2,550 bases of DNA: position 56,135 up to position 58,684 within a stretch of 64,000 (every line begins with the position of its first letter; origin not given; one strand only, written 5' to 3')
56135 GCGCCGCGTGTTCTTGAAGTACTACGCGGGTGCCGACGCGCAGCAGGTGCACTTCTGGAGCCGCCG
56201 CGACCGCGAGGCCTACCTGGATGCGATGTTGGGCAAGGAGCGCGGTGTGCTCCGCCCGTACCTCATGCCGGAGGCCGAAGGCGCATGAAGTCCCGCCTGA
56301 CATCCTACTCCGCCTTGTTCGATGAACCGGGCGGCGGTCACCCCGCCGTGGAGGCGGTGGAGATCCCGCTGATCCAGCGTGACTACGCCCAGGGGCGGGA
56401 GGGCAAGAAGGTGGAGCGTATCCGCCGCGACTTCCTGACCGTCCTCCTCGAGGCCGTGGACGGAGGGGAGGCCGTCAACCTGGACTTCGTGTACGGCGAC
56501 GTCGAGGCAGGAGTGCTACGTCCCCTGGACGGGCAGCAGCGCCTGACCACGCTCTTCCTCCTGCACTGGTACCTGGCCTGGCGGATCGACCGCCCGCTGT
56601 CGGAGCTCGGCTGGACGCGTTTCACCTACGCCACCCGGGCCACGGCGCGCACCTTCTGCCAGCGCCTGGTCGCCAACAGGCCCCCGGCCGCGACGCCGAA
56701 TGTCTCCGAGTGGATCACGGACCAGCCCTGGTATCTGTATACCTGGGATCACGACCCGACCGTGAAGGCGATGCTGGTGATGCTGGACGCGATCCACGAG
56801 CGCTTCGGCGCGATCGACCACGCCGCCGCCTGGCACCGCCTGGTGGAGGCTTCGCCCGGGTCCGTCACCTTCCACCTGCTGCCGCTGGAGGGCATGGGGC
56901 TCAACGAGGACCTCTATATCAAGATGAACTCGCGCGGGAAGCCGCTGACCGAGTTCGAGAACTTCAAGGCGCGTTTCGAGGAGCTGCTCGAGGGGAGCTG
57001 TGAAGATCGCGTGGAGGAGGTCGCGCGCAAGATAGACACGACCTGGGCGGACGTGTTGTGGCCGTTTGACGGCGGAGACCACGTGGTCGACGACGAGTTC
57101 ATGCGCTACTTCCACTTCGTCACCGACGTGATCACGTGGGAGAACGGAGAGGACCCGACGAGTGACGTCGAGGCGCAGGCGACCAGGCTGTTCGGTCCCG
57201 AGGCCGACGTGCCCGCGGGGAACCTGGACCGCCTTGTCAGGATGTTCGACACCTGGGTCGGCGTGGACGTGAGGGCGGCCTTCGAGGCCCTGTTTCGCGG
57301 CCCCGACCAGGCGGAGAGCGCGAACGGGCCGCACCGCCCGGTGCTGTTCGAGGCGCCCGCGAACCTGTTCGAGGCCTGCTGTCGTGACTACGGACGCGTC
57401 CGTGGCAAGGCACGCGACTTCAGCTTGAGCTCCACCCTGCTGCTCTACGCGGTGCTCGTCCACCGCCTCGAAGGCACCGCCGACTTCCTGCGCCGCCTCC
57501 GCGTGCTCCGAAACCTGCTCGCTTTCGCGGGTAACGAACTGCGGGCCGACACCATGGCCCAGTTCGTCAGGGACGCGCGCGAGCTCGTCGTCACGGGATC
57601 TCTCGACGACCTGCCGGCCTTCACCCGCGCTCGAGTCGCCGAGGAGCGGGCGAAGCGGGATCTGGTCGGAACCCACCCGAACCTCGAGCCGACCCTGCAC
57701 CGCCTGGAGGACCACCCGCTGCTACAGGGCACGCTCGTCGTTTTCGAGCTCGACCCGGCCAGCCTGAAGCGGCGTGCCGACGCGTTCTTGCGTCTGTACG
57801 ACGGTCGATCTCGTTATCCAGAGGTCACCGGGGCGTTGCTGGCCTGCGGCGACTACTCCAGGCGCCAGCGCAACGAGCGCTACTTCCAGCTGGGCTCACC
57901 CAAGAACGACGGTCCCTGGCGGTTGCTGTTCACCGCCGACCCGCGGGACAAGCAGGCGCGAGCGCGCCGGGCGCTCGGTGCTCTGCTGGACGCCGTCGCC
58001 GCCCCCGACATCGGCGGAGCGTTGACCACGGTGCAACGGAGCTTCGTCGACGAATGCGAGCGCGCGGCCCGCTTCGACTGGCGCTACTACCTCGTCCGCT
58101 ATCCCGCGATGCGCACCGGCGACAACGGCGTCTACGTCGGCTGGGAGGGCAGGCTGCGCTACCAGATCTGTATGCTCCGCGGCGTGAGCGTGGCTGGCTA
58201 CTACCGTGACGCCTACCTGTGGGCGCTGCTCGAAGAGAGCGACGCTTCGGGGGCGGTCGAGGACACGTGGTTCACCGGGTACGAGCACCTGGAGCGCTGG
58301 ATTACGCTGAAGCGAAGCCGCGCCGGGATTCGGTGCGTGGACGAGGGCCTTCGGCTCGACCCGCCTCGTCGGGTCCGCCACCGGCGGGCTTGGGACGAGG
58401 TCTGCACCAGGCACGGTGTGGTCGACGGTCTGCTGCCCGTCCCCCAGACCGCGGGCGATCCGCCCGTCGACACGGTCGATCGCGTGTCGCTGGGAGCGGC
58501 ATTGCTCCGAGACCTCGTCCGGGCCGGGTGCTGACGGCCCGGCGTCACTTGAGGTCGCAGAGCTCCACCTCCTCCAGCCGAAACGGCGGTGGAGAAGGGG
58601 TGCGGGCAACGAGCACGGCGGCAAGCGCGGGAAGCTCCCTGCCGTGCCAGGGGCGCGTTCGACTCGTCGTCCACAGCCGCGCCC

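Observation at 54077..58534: GmrSD-like type IV restriction pair (DUF262-DUF1524 plus DUF262-only) preceded by a well-translated small ORF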

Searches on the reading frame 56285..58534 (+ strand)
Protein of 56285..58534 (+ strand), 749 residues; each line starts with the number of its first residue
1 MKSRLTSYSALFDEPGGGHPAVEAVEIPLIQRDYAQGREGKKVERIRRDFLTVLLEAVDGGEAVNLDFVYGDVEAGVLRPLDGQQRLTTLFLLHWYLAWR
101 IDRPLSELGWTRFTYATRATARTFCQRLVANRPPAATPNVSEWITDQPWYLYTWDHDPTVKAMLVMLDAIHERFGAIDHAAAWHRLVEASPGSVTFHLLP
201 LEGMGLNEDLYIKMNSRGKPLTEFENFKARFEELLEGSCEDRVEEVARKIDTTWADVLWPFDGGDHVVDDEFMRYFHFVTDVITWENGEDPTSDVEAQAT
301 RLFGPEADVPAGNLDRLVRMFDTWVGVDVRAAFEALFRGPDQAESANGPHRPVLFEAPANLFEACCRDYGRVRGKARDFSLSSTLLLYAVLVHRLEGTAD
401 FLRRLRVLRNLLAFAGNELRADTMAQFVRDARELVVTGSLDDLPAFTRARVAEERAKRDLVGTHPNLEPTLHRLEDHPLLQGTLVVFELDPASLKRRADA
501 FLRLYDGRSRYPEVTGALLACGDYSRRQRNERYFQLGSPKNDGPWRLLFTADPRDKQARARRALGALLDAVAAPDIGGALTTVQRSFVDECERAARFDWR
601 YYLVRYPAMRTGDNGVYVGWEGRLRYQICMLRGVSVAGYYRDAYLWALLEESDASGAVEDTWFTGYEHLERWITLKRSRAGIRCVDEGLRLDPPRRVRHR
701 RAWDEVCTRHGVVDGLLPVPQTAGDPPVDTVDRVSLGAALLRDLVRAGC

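Call 3: search_protein_families(library=pfam, proteins=[window:56285-58534:+], max_evalue=0.01)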
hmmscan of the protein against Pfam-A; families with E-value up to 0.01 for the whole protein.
window:56285-58534:+ (749 aa): 1 family
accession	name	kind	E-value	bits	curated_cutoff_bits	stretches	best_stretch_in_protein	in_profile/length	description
PF03235.19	GmrSD_N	-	4.2e-14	53.6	33.2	1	25-231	12-198/199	GmrSD restriction endonuclease, N-terminal domain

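Call 5: search_protein_families(library=padloc, proteins=[window:56285-58534:+], max_evalue=0.01)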
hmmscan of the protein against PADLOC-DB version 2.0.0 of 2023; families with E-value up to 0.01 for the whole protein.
window:56285-58534:+ (749 aa): 3 families
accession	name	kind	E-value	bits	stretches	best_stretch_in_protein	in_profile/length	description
PDLC02792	SspE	-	8.4e-05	19.1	1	69-108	82-121/771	SspE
PDLC02695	Orf5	-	0.00031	17.2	0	81-98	82-99/601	Orf5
PDLC02783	SspE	-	0.00093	15.5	0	68-99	82-113/793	SspE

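Call 6: search_protein_families(library=ncbifam, proteins=[window:56285-58534:+], max_evalue=0.01)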
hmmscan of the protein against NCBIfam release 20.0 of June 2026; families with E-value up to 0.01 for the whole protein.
window:56285-58534:+ (749 aa): 0 families

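Call 12: find_homologous_proteins(query=window:56285-58534:+)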
Query window:56285-58534:+ (749 aa): 8000 proteins with E <= 0.001 among 8000 candidates; the best 120 are listed.
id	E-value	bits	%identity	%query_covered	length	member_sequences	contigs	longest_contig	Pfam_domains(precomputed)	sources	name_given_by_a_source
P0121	0.0e+0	1741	100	100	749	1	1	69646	PF03235.20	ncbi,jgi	-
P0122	6.5e-258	876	54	100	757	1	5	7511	PF03235.20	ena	-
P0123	1.4e-254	865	53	100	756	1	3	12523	PF03235.20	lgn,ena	-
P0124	1.8e-254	865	54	100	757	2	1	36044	PF03235.20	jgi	-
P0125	1.1e-249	849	53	100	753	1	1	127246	PF03235.20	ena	-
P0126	1.7e-249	848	54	100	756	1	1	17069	PF03235.20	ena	-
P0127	9.8e-249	846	53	100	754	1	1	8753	PF03235.20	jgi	jgi:hypothetical protein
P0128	8.4e-247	839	53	100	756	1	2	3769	PF03235.20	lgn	-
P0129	8.8e-247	839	52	100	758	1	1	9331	PF03235.20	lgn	-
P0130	1.9e-244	832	52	100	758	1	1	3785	PF03235.20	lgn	-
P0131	2.3e-244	831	52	100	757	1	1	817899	PF03235.20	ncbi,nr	ncbi:MAG: DUF262 domain-containing protein [Betaproteobacteria bacterium]|nr:DUF262 domain-containin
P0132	2.8e-244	831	52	100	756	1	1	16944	PF03235.20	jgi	jgi:hypothetical protein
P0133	4.8e-244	830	52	100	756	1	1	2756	PF03235.20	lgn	-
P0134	1.5e-243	829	52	100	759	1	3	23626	PF03235.20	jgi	jgi:hypothetical protein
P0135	2.1e-243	828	53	100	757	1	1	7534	PF03235.20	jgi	-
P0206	2.3e-226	772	51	100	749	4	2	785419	PF03235.20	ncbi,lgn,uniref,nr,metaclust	ncbi:DUF262 domain-containing protein [Paraburkholderia phenoliruptrix]|uniref:GmrSD restriction end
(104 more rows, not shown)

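Call 17: find_related_loci(query=A1, collection=genome_contigs, flank=8000)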
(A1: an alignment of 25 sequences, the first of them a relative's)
Query A1 (749 aa) in genome_contigs; peptide patterns used: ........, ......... (x = any residue, [..] = any of these).
600 stretches matched a pattern (row limit reached: there are more); 582 encode a relative of the query (tblastn E <= 1e-3); the best 80 are kept; 80 distinct loci.
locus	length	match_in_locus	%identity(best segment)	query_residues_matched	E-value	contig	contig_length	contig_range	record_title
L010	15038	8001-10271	51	1-748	0e+0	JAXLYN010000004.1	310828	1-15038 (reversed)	MAG: Polyangiaceae bacterium isolate STL-MYX14 C3.142.fa-4, whole genome shotgun sequence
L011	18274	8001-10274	50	1-748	0e+0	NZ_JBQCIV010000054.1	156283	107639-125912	MAG: Trinickia sp. isolate bin876 k141_843242, whole genome shotgun sequence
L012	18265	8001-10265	50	1-748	0e+0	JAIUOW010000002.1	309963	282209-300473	MAG: Proteobacteria bacterium isolate RAM1 3300009517-bin.1~Ga0102832_1000063, whole genome shotgun sequence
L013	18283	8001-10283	49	1-748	0e+0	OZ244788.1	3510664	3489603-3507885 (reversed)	MAG: uncultured Pseudohongiella sp. isolate 557b9bf4-2e8a-47be-828a-ee55f768ebc5 genome assembly, chromosome: 1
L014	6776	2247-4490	48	1-748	0e+0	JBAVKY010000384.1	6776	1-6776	MAG: Propionicimonas sp. isolate MFD03980_ilm_asm_bin6 k127_62949, whole genome shotgun sequence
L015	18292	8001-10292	47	1-748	0e+0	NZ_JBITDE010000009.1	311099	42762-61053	Kribbella sp. NPDC051587 NPDC051587_36_A1.ctg-0009, whole genome shotgun sequence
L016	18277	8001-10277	46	1-748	0e+0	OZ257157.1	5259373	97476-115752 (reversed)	MAG: Ilumatobacteraceae bacterium isolate 8e0d062a-0642-4b73-b20b-d4d8d777789f genome assembly, chromosome: 1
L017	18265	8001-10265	47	1-748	0e+0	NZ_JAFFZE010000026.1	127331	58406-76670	Actinophytocola gossypii strain S1-96 Scaffold15_1, whole genome shotgun sequence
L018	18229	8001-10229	46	1-742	0e+0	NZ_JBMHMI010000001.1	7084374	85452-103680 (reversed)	Micromonospora sp. WMMD736 tig00000001, whole genome shotgun sequence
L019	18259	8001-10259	46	1-748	0e+0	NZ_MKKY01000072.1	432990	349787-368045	Rhodococcus sp. 1168 contig529, whole genome shotgun sequence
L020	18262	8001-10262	44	2-749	0e+0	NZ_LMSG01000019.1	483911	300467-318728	Arthrobacter sp. Soil762 contig_5, whole genome shotgun sequence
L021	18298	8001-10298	45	1-748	0e+0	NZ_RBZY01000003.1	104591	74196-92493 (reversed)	Microbacterium enclense strain ZYFD042 scaffold3, whole genome shotgun sequence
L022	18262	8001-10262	45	1-736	0e+0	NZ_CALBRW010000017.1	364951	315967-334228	MAG: uncultured Microbacterium sp. isolate SRR3997478_bin.61_CONCOCT_v1.1_MAG ERZ778018.28, whole genome shotgun sequenc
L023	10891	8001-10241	46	1-748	0e+0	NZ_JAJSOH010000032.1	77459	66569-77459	Kineosporia rhizophila strain JCM 9960 32, whole genome shotgun sequence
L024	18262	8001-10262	46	1-748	0e+0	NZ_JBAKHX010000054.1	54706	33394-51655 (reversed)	Micromonospora sp. CPCC 206061 Scaffold53_1, whole genome shotgun sequence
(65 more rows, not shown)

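Call 19: search_solved_structures(query=A1, max_evalue=1, show_alignments=2)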
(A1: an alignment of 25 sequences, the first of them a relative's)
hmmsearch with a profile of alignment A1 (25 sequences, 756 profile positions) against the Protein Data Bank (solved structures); distinct sequences matched with E-value up to 1: 3.
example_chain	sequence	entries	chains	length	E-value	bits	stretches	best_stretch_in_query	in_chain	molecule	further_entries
20yv_A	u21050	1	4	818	0.00035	21.9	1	57-96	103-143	DUF262 domain-containing protein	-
20yw_A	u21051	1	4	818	0.0053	17.9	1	57-96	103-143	DUF262 domain-containing protein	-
6jiv_D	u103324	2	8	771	0.083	14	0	75-108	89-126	SspE protein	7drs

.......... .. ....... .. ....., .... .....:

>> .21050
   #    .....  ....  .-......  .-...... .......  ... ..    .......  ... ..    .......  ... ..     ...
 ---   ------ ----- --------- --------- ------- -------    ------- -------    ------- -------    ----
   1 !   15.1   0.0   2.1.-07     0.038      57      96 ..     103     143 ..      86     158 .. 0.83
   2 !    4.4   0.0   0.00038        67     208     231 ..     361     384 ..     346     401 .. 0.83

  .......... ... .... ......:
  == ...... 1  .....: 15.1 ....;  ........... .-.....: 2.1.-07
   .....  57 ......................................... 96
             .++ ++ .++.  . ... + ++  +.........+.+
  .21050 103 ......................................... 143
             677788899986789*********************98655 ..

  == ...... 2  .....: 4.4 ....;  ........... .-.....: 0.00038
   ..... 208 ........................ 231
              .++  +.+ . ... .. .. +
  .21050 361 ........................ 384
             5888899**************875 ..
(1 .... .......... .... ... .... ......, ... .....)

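Call 34: predict_structure(alignment_id=A1)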
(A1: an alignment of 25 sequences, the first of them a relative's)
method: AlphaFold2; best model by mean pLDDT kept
length: 749 residues; sequences in the alignment: 25
mean_pLDDT: 78.6   pTM: 0.64
mean pLDDT of the five models: 78.6, 77.6, 76.4, 75.7, 73.2
residues with pLDDT >= 90: 231; 70-90: 323; 50-70: 131; < 50: 64
segments of 3 or more residues with pLDDT < 50: 1-6, 15-17, 30-37, 205-220, 262-264, 527-533, 613-616, 618-624, 630-637
pLDDT, mean of each block of 10 residues (from residue 1): 46 53 62 46 71 85 65 70 69 87 75 61 79 81 88 75 86 89 78 62 46 40 75 88 88 77 60 92 92 86 91 95 92 90 65 87 91 78 95 95 94 75 91 94 87 92 91 89 81 86 82 84 56 52 72 62 85 84 94 89 86 47 48 49 87 90 66 92 90 93 96 94 82 95 94
secondary structure, 60 per line:
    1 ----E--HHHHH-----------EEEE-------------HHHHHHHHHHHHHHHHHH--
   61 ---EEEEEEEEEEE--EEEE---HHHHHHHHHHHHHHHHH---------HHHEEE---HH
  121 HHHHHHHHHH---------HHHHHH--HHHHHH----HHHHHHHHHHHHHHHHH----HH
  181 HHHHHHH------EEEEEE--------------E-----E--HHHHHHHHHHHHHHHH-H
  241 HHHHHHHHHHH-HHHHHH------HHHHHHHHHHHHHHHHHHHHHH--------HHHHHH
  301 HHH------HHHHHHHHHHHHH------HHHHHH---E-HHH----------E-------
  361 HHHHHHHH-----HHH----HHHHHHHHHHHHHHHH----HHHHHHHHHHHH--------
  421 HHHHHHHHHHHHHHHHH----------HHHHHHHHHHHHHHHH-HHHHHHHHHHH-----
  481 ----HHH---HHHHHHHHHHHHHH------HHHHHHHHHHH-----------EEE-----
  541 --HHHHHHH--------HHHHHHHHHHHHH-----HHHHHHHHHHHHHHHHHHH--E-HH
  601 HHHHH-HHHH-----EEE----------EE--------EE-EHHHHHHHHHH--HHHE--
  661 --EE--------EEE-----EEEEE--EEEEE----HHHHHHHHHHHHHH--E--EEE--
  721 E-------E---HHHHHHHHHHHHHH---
elements in order (helices of 4 or more, strands of 3 or more residues): H8-12 E24-27 H41-58 E64-74 E77-80 H84-100 E113-115 H119-130 H140-145 H148-153 H158-174 H179-187 E194-199 H223-238 H240-251 H253-258 H265-286 H295-303 H310-322 H329-334 H361-368 H381-396 H401-412 H421-437 H448-463 H465-475 H491-504 H511-521 E533-535 H543-549 H558-570 H576-594 H599-605 H607-610 E616-618 H643-652 E673-675 E681-685 E688-692 H697-710 E716-718 H733-746

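Call 51: search_dna_similar(query=window:56285-58534:+, collection=plasmids, mode=protein, max_rows=30, rows=spread)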
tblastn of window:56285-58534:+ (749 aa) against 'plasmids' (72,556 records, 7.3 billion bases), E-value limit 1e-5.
Records with a match: 17; places in all: 17; records where one place covers at least 80% of the query: 8.
Best place of each record, by identity: <60% 17.
By first word of the organism name: Rhodococcus 3; Paenarthrobacter 2; Bartonella 2; Entomospira 2; Paraburkholderia 1; Peptoclostridium 1; Hymenobacter 1; Bacillus 1; Aliarcobacter 1; Pseudoalteromonas 1; and 2 more.
By predicted mobility (MOB-suite, as given by PLSDB): non-mobilizable 14; conjugative 3.
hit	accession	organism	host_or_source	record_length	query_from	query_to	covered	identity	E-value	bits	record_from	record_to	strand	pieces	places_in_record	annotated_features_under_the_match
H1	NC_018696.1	Paraburkholderia phenoliruptrix BR3459a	Mimosa flocculosa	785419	1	748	100%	49.7%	0e+0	642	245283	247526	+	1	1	DUF262 domain-containing protein | hypothetical protein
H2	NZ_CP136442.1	Paenarthrobacter sp. AT5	atrazine-producing pesticide factory ...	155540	6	748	99%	47.1%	6e-142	532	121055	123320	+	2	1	DUF262 domain-containing protein | hypothetical protein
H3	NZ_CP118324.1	Rhodococcus sp. DK176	pure culture,crude oil-contaminated soil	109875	1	748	100%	45.8%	5e-173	558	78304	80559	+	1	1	DUF262 domain-containing protein (x2)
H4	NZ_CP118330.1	Rhodococcus sp. DK17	-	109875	1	748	100%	45.8%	5e-173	558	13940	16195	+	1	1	DUF262 domain-containing protein (x2)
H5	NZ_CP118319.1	Rhodococcus sp. DK180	pure culture,crude oil-contaminated soil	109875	1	748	100%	45.8%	5e-173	558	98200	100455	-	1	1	DUF262 domain-containing protein (x2)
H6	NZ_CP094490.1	Paenarthrobacter ureafaciens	soil,farmland soil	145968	6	748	86%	48.4%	1e-114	514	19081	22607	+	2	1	DUF262 domain-containing protein | IS3 family transposase | hypothetical protein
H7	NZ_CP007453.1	Peptoclostridium acidaminophilum DSM 3953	black mud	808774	1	617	82%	33.0%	3e-92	323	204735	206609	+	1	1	DUF262 domain-containing protein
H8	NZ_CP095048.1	Hymenobacter cellulosilyticus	single cell,air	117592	24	645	83%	32.2%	2e-55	214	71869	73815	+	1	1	DUF262 domain-containing protein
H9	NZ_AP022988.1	Bacillus cereus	-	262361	25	484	61%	30.4%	1e-48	194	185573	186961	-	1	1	DUF262 domain-containing protein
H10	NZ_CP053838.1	Aliarcobacter faecis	Cell culture,Human septic tank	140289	25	389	49%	36.7%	2e-46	186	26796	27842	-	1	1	DUF262 domain-containing protein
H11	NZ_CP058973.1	Pseudoalteromonas sp. JSTW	cell culture,marine sediment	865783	2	304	40%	37.8%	3e-46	186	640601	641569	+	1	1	DUF262 domain-containing protein (x2)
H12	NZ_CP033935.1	Chryseobacterium balustinum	fish,pure isolate,blood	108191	24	276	34%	43.3%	1e-53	209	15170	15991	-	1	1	DUF262 domain-containing protein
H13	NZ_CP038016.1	Paenisporosarcina antarctica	Antarctica: Sea off King George Island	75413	22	266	33%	39.8%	6e-44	179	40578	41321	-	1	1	DUF262 domain-containing protein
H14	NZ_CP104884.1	Bartonella sp. HY328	pure-culture,feces of bat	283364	25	290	36%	36.1%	1e-40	168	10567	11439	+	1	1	DUF262 domain-containing protein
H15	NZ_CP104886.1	Bartonella sp. HY329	pure-culture,feces of bat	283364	25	290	36%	36.1%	1e-40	168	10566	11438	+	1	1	DUF262 domain-containing protein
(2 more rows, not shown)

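Call 65: get_annotated_region(hit=H1, flank=6000)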
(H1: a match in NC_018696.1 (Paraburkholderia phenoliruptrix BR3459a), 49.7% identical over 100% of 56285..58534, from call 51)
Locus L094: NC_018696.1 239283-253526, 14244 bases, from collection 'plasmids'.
description: Paraburkholderia phenoliruptrix BR3459a plasmid pSYMBR3459, complete sequence
organism: Paraburkholderia phenoliruptrix BR3459a (NCBI taxid 1229205)
taxonomy: Bacteria; Pseudomonadota; Betaproteobacteria; Burkholderiales; Burkholderiaceae; Paraburkholderia; Paraburkholderia phenoliruptrix; Paraburkholderia phenoliruptrix BR3459a
host: -; source: Mimosa flocculosa; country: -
typing (MOB-suite, as given by PLSDB): conjugative; relaxase MOBP; mating-pair formation MPF_T
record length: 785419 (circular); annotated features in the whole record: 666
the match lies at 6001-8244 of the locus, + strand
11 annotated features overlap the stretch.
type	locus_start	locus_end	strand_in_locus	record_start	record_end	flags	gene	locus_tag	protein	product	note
CDS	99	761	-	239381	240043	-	-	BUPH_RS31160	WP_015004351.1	hypothetical protein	-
CDS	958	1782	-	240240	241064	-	-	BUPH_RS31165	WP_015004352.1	three-Cys-motif partner protein TcmP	-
CDS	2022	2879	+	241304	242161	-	-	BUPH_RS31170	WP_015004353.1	phage Gp37/Gp68 family protein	-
CDS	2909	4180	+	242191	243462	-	-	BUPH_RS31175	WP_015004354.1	three-Cys-motif partner protein TcmP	-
CDS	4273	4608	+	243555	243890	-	-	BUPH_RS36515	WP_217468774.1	DUF262 domain-containing protein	-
CDS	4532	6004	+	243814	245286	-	-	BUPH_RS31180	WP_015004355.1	hypothetical protein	-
CDS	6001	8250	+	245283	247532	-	-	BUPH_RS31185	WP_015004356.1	DUF262 domain-containing protein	-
CDS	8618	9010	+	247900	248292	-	-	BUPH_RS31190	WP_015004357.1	DUF4158 domain-containing protein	-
CDS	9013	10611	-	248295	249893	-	-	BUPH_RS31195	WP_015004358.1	DDE-type integrase/transposase/recombinase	-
CDS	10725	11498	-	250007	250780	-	istB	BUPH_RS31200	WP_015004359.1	IS21-like element helper ATPase IstB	-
CDS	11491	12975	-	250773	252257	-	istA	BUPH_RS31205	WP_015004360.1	IS21 family transposase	-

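Call 67: search_protein_families(library=pfam, alignment_id=A1, max_evalue=1)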
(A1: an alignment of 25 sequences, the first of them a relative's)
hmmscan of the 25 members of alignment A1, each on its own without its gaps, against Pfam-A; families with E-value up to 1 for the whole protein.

A. member 1, P0121 (749 aa): 1 family
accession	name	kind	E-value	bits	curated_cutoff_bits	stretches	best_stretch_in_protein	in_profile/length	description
PF03235.19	GmrSD_N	-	4.2e-14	53.6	33.2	1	25-231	12-198/199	GmrSD restriction endonuclease, N-terminal domain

B. families by the number of members that match (of 25 scanned): 2 families
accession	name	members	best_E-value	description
PF03235.19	GmrSD_N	25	4.8e-21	GmrSD restriction endonuclease, N-terminal domain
PF20334.3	DUF6629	1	0.17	Family of unknown function (DUF6629)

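Call 79: list_cluster_members(proteins=[window:56285-58534:+, window:54077-54418:+])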
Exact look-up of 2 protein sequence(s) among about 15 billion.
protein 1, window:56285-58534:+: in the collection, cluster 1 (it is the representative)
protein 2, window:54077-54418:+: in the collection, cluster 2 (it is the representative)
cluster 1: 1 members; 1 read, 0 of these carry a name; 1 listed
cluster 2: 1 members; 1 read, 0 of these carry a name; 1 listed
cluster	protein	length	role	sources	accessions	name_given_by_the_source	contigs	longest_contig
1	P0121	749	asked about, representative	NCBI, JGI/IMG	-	-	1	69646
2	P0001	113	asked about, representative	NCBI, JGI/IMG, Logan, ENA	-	-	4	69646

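Call 82: fold_search(model_id=the predicted structure, library=pdb)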
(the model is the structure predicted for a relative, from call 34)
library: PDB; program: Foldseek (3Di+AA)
matches with E <= 10: 28; with E <= 0.001: 0
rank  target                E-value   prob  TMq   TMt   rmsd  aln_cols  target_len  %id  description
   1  8seu_A                1.4e+00  0.02  0.09  0.10  27.4       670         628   11  Cryo-EM Structure of RyR1 (Local Refinement of TMD) (released 2023-05-24)
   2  8sew_A                1.6e+00  0.02  0.08  0.09  29.0       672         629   10  Cryo-EM Structure of RyR1 + ADP (Local Refinement of TMD) (released 2023-05-24)
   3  6oh8_A                4.3e+00  0.03  0.09  0.16  25.1       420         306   14  Crystal structure of (E)-biformene synthase LrdC from Streptomyces sp. strain K155 in the dimeric form (released 2019-04-17)
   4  1biq_A                5.4e+00  0.02  0.08  0.13  21.6       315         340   11  RIBONUCLEOSIDE-DIPHOSPHATE REDUCTASE 1 BETA CHAIN MUTANT E238A (released 1999-01-13)
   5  6s2v_A                5.4e+00  0.02  0.10  0.16  21.1       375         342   13  Structure of the N-terminal catalytic region of T. thermophilus Rel (released 2020-07-08)
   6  6oh8_B                5.9e+00  0.03  0.10  0.18  21.7       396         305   14  Crystal structure of (E)-biformene synthase LrdC from Streptomyces sp. strain K155 in the dimeric form (released 2019-04-17)
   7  8s89                  6.7e+00  0.01  0.06  0.09  24.3       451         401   13  Efficient and scalable protein design using a relaxed sequence space (released 2024-10-16)
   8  7jtw                  7.0e+00  0.01  0.06  0.12  22.5       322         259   12  Crystal structure of RORgt with compound (4R)-6-[(2,5-dichloro-3-{[(2R,4R)-1-(cyclopentanecarbonyl)-2-methylpiperidin-4- (released 2021-02-03)
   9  7e7o_A                7.3e+00  0.01  0.09  0.05  29.6       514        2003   11  Cryo-EM structure of human ABCA4 in NRPE-bound state (released 2021-06-30)
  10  6fv8_A                7.3e+00  0.01  0.07  0.10  25.7       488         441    9  Dimer structure of the MATE family multidrug resistance transporter Aq_128 from Aquifex aeolicus in the outward-facing (released 2019-03-20)
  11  8ijk_A                7.7e+00  0.02  0.08  0.14  21.8       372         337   13  human KCNQ2-CaM-Ebio1 complex in the presence of PIP2 (released 2024-01-17)
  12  8a70_B                7.7e+00  0.01  0.09  0.13  19.7       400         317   10  PcIDS1 in complex with Mg2+ and GPP (released 2023-05-31)
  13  5yck                  7.7e+00  0.01  0.07  0.10  30.4       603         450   10  Crystal structure of a MATE family protein derived from Camelina sativa at 2.3 angstrom (released 2017-09-27)
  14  7qpr_C                8.0e+00  0.04  0.10  0.11  19.0       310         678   11  Structure of full length SpoT (released 2023-01-18)
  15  1yfd_B                8.0e+00  0.01  0.06  0.10  21.2       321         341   13  Crystal structure of the Y122H mutant of ribonucleotide reductase R2 protein from E. coli (released 2005-02-15)
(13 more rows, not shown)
